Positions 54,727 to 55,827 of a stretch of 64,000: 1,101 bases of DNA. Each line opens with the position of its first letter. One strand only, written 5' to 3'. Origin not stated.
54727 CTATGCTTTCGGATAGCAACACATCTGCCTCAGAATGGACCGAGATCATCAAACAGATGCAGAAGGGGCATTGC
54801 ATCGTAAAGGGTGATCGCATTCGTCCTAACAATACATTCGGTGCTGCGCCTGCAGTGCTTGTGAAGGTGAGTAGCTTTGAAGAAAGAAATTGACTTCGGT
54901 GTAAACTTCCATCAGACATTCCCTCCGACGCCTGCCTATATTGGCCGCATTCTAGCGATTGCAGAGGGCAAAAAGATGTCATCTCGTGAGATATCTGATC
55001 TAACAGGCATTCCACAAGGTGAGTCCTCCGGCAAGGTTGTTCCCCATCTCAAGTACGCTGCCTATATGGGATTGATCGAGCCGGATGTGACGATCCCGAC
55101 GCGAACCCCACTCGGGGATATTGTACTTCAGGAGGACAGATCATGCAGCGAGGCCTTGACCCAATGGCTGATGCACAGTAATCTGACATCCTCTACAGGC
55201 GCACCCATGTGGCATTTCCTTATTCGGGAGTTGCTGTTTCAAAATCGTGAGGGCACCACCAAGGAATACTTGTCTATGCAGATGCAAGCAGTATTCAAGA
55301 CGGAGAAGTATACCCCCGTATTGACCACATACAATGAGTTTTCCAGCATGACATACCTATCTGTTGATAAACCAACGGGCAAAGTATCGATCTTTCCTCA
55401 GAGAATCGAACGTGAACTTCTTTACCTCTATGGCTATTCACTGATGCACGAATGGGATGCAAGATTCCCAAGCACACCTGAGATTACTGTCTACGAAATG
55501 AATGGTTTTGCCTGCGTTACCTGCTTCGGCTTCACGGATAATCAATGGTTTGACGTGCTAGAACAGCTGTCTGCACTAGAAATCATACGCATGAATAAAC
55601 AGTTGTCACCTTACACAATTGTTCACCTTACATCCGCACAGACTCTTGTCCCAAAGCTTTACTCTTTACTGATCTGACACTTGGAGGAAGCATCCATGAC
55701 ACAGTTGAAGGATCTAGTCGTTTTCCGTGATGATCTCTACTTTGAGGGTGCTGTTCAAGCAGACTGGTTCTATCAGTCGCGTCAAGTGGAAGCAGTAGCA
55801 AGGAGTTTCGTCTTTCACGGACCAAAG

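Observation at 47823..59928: Seven-ORF operon pairing a cysteine-desulfurase-like enzyme with four P-loop/large proteins and a DUF4007-like protein: candidate hybrid or undescribed sulfur-linked defence system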

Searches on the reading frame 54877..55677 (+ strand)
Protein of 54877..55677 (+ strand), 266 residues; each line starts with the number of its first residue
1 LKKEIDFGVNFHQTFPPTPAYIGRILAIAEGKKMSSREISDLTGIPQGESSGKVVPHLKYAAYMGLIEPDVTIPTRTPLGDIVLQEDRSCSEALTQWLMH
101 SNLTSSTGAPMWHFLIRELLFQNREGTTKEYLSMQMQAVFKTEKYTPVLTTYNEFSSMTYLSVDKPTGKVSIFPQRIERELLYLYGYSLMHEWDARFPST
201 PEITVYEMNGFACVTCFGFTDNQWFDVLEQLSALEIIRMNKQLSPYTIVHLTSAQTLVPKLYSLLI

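Call 5: search_protein_families(library=padloc, proteins=[window:54877-55677:+], max_evalue=0.01)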
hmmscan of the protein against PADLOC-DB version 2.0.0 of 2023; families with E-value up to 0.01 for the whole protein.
window:54877-55677:+ (266 aa): 1 family
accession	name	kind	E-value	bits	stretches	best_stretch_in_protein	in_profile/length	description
PDLC02766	SspB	-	0.0018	15.7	1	63-143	56-139/285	SspB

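Call 6: search_protein_families(library=ncbifam, proteins=[window:54877-55677:+], max_evalue=0.01)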
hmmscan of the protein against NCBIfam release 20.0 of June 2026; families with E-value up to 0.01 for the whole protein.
window:54877-55677:+ (266 aa): 0 families

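Call 7: search_protein_families(library=pfam, proteins=[window:54877-55677:+], max_evalue=0.01)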
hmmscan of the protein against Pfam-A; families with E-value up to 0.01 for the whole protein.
window:54877-55677:+ (266 aa): 1 family
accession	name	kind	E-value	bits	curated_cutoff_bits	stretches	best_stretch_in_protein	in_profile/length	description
PF13182.11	DUF4007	-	9.8e-05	22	27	1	64-140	57-135/288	Protein of unknown function (DUF4007)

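Call 61: find_related_loci(query=A3, collection=metagenome_contigs, flank=10000)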
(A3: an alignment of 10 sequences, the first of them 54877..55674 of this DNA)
Query A3 (266 aa) in metagenome_contigs; peptide patterns used: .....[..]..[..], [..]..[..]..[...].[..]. (x = any residue, [..] = any of these).
152 stretches matched a pattern; 92 encode a relative of the query (tblastn E <= 1e-3); the best 80 are kept; 80 distinct loci.
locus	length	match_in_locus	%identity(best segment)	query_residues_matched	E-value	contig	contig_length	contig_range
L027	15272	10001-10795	61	1-266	1e-104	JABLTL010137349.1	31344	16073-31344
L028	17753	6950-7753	42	9-265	6e-58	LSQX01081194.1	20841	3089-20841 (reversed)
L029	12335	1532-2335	42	9-265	1e-56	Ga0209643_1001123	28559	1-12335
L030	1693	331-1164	39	1-265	5e-55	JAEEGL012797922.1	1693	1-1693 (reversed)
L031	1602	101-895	37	9-266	1e-51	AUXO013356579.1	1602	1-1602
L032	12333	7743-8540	40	9-265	2e-50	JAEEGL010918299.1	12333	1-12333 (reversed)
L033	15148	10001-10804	39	8-266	5e-50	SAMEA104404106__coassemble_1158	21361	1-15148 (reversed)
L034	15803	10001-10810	37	5-265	6e-50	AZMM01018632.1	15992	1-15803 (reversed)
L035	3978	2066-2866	36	8-265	2e-49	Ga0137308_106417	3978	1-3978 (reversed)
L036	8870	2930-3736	37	8-265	4e-49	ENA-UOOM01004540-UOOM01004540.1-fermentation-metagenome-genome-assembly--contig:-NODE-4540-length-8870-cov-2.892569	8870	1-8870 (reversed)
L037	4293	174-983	35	2-265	4e-49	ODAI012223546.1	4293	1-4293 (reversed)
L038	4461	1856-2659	40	8-265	9e-49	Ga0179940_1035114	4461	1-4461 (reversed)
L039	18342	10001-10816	36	1-265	1e-48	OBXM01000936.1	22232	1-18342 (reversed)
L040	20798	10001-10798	38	9-265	2e-48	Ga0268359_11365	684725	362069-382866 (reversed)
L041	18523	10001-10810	37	2-265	3e-48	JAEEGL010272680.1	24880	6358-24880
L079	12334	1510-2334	36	1-265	7e-44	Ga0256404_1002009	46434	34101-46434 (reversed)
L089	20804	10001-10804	37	9-266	3e-39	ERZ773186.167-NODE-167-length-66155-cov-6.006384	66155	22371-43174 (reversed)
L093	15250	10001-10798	31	11-264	6e-34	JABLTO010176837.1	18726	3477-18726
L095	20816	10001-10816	32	5-266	8e-33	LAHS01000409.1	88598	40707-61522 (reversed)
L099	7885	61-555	40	1-157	4e-29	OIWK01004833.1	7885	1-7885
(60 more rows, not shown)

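Call 67: search_protein_families(library=pfam, proteins=[L089:5204-7330:+, L089:7465-9435:+, L089:9437-9955:+, L093:5565-7262:+, L093:7277-9070:+, L093:9057-9971:+, L079:707-1240:+, L099:1278-2726:+, L099:2740-3327:+, L095:19598-20815:+], max_evalue=0.001)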
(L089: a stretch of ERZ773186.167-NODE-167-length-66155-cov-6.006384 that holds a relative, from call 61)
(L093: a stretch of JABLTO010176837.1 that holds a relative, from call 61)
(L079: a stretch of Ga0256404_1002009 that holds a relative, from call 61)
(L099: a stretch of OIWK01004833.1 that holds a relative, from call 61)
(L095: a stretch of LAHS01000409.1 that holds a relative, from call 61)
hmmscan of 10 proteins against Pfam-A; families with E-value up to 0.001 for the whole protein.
L089:5204-7330:+ (708 aa): 6 families
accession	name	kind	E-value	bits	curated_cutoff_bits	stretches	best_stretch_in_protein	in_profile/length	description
PF04851.21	ResIII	-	1.1e-24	87.7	22.5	1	255-421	3-164/164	Type III restriction enzyme, res subunit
PF00270.35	DEAD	-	3.4e-16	59.9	26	1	258-424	2-165/167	DEAD/DEAH box helicase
PF00271.37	Helicase_C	-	1.1e-13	51.8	23.5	1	513-633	2-108/110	Helicase conserved C-terminal domain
PF18766.7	SWI2_SNF2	-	3.1e-10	40.5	26.7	1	265-479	11-207/221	SWI2/SNF2 ATPase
PF00176.29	SNF2-rel_dom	-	8.2e-10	38.7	24.9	1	268-420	12-164/290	SNF2-related domain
PF13091.12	PLDc_2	-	4.4e-05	23.8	27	1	102-200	49-132/132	PLD-like domain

L089:7465-9435:+ (656 aa): 7 families
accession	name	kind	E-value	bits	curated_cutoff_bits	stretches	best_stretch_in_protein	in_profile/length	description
PF13476.12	AAA_23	-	3.3e-17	64.2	27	1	12-257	1-200/201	AAA domain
PF02463.25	SMC_N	-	7.4e-13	48.9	40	1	10-112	2-108/220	RecF/RecN/SMC N terminal domain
PF13555.12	AAA_29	-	3e-06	27.3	27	1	11-61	2-48/61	P-loop containing region of AAA domain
PF00005.33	ABC_tran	-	0.00012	23.1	25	1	33-119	9-80/137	ABC transporter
PF13514.12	AAA_27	-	0.00017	21.7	22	0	8-61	1-52/206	AAA domain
PF25199.1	nSTAND_NTPase5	-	0.0003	21.1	34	0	29-60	35-66/145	Novel STAND NTPase 5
PF13175.12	AAA_15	-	0.00048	20.3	32.1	0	8-513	1-290/374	AAA ATPase domain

L089:9437-9955:+ (172 aa): 0 families

L093:5565-7262:+ (565 aa): 6 families
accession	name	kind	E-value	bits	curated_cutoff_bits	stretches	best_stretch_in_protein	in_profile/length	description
PF04851.21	ResIII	-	6.6e-20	72.1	22.5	1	142-317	2-163/164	Type III restriction enzyme, res subunit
PF00270.35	DEAD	-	6.5e-16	59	26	1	153-319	5-163/167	DEAD/DEAH box helicase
PF00271.37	Helicase_C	-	6.6e-15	55.8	23.5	1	423-528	3-108/110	Helicase conserved C-terminal domain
PF18766.7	SWI2_SNF2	-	1.3e-08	35.2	26.7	1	147-317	1-156/221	SWI2/SNF2 ATPase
PF13872.12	AAA_34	-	2.7e-06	26.9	27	1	173-288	69-190/306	P-loop containing NTP hydrolase pore-1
PF21090.3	P-loop_SecA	-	3.8e-05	23.8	27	0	418-461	18-61/205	SecA P-loop domain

L093:7277-9070:+ (597 aa): 2 families
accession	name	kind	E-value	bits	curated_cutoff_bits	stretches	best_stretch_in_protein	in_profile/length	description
PF13589.12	HATPase_c_3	-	2e-19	70.4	25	1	22-144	3-120/137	Histidine kinase-, DNA gyrase B-, and HSP90-like ATPase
PF02518.31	HATPase_c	-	2.8e-06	28.2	26.4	1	22-102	6-80/111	Histidine kinase-, DNA gyrase B-, and HSP90-like ATPase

L093:9057-9971:+ (304 aa): 2 families
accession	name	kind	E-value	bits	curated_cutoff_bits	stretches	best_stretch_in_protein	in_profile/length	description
PF09565.16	RE_NgoFVII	-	2.4e-06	27.4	23.8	1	89-152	89-151/162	NgoFVII restriction endonuclease N-terminal PLD domain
PF13091.12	PLDc_2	-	6.7e-06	26.4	27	1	69-136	54-118/132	PLD-like domain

L079:707-1240:+ (177 aa): 0 families

L099:1278-2726:+ (482 aa): 1 family
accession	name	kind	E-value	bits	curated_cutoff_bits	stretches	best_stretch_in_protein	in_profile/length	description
PF01554.23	MatE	-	2e-36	125.5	24.9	2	49-212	1-161/161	MatE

L099:2740-3327:+ (195 aa): 1 family
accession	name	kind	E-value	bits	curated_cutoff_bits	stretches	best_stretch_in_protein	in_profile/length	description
PF13189.12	Cytidylate_kin2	-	1.3e-55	188.7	28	1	5-180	1-176/176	Cytidylate kinase-like family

L095:19598-20815:+ (406 aa): 0 families

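Call 68: search_protein_families(library=padloc, proteins=[L089:5204-7330:+, L089:7465-9435:+, L089:9437-9955:+, L093:5565-7262:+, L093:7277-9070:+, L093:9057-9971:+, L079:707-1240:+, L099:1278-2726:+, L099:2740-3327:+, L095:19598-20815:+], max_evalue=0.001)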
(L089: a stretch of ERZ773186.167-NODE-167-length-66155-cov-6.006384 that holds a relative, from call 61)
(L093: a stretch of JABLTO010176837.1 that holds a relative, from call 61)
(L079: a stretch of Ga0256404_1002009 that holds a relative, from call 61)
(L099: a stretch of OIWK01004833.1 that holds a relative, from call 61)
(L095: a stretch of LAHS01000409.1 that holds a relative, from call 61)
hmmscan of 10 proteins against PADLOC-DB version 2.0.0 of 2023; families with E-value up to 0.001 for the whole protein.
L089:5204-7330:+ (708 aa): 16 families
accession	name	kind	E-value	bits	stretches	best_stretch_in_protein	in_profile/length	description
PDLC02704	PbeA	-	3e-247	820.5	1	3-690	1-680/682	PbeA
PDLC02707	PbeA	-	2.6e-244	810.8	1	2-694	1-671/672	PbeA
PDLC02706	PbeA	-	2.2e-150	500.6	2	229-702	243-722/722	PbeA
PDLC02703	PbeA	-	1.8e-100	335.4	1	4-655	2-622/626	PbeA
PDLC02705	PbeA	-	6.2e-78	260.6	1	3-690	2-676/691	PbeA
PDLC02193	PLD_Helicase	-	8.4e-20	68.5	1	13-399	6-378/905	-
PDLC03658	mREase_IV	-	6.7e-13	45.3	2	564-650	476-561/953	Type IV methyl-directed restriction enzyme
PDLC03597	REase_MTase_IIG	-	1.1e-10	37.7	1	593-653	554-614/1646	Type IIG restriction enzyme-methyltransferase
PDLC03042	REase_I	-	1.6e-10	37.1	1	253-633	442-829/1170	Type I restriction enzyme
PDLC01763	Cas3b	-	4.2e-08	30.4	1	252-326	241-316/762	-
PDLC03659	mREase_IV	-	2.9e-07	26.7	1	574-654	494-573/945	Type IV methyl-directed restriction enzyme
PDLC01765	Cas3c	-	1.3e-06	25.7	1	273-395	183-303/612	-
PDLC01439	typeIV_DinG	-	7.9e-05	19.5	1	249-318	10-74/575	CAS-IV-A; associated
PDLC03960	SngC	-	0.00027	17.8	0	251-357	20-103/720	-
PDLC01770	Cas3g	-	0.0004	17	0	258-325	17-80/733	-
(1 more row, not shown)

L089:7465-9435:+ (656 aa): 80 families (the best 25 are shown)
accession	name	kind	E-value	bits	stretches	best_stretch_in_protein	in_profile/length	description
PDLC02741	PbeC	-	1.2e-163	544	1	8-641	1-641/644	PbeC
PDLC02714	PbeC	-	5.2e-114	380.4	1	8-643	1-650/651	PbeC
PDLC02722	PbeC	-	1.7e-89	299.2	1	8-648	1-641/643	PbeC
PDLC02753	PbeC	-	1.5e-87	292.5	1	8-639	1-645/648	PbeC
PDLC02730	PbeC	-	2.5e-82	275.6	1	8-632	1-644/651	PbeC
PDLC02739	PbeC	-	1.3e-77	259.9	1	8-631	1-637/644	PbeC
PDLC02750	PbeC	-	4.4e-77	258.1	1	8-638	1-629/629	PbeC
PDLC02723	PbeC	-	1.4e-58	196.8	1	10-611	3-611/618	PbeC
PDLC02715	PbeC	-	1.8e-58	196.7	1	8-615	1-618/619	PbeC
PDLC02729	PbeC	-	4.1e-57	192.1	1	8-653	1-665/668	PbeC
PDLC02726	PbeC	-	2.5e-55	186.1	1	10-647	3-631/637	PbeC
PDLC02668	DndD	-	1.4e-49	167.7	1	8-652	1-653/659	DndD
PDLC02756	PbeC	-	7.2e-48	162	1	8-640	1-641/643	PbeC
PDLC02747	PbeC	-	1.4e-45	154.3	1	10-619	3-628/632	PbeC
PDLC02725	PbeC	-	3e-42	143.1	1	8-639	1-645/646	PbeC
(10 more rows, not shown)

L089:9437-9955:+ (172 aa): 0 families

L093:5565-7262:+ (565 aa): 16 families
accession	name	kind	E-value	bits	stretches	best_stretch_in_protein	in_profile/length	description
PDLC02707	PbeA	-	7.6e-22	75.7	1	127-529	236-617/672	PbeA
PDLC02704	PbeA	-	2.1e-17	60.9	1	141-529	252-631/682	PbeA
PDLC03658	mREase_IV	-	7e-13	45.2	1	437-542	455-556/953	Type IV methyl-directed restriction enzyme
PDLC02703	PbeA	-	7.6e-13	45.9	1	164-338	261-425/626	PbeA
PDLC02706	PbeA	-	1.1e-11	42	1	117-335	260-449/722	PbeA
PDLC03049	REase_I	-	1.3e-11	41.2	1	134-552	158-547/807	Type I restriction enzyme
PDLC03047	REase_I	-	2.1e-09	33.7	1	476-533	650-709/1107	Type I restriction enzyme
PDLC03659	mREase_IV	-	7.6e-09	32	1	437-528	463-552/945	Type IV methyl-directed restriction enzyme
PDLC03042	REase_I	-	9e-08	27.9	1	476-528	778-829/1170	Type I restriction enzyme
PDLC03928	PsyrT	-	4.3e-07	26.6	1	412-528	223-334/689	-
PDLC01252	Cas3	-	4.9e-06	24.2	1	168-555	3-314/324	CAS-I; effector_G3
PDLC02855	DpdF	-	1.2e-05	21.7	1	433-528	374-468/825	DpdF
PDLC01323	Cas3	-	1.6e-05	22.8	0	274-329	117-170/294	CAS-I-D; effector_G3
PDLC02867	DpdF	-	0.00035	17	0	435-531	375-470/855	DpdF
PDLC00937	Cas3d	-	0.00036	17.9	0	159-223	9-66/357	"CRISPR-associated helicase Cas3, subtype CYANO"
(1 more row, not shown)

L093:7277-9070:+ (597 aa): 1 family
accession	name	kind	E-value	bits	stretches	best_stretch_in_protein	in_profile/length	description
PDLC02204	MzaB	-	9.6e-10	35.5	1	11-129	15-128/500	-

L093:9057-9971:+ (304 aa): 6 families
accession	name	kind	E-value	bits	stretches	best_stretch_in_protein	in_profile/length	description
PDLC02614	DrmC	-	2.3e-09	35.2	1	58-147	75-149/153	DrmC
PDLC03829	ZacB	-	1.7e-06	25.2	1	25-151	225-350/586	-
PDLC02616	DrmC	-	3.7e-06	24.7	1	70-147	145-214/224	DrmC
PDLC02599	DrmC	-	0.00014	19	1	19-117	14-109/387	DrmC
PDLC02611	DrmC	-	0.00027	19.1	1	74-135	64-117/138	DrmC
PDLC02606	DrmC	-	0.00054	17.8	0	71-130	103-156/182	DrmC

L079:707-1240:+ (177 aa): 0 families

L099:1278-2726:+ (482 aa): 0 families

L099:2740-3327:+ (195 aa): 0 families

L095:19598-20815:+ (406 aa): 1 family
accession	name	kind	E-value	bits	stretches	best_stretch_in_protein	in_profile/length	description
PDLC02782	SspD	-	1.9e-09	35.6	1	194-315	2-123/277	SspD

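Call 76: search_solved_structures(query=A3, max_evalue=1)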
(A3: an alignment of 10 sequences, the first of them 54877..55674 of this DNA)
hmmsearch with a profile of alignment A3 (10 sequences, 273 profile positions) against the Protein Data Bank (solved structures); distinct sequences matched with E-value up to 1: 0.
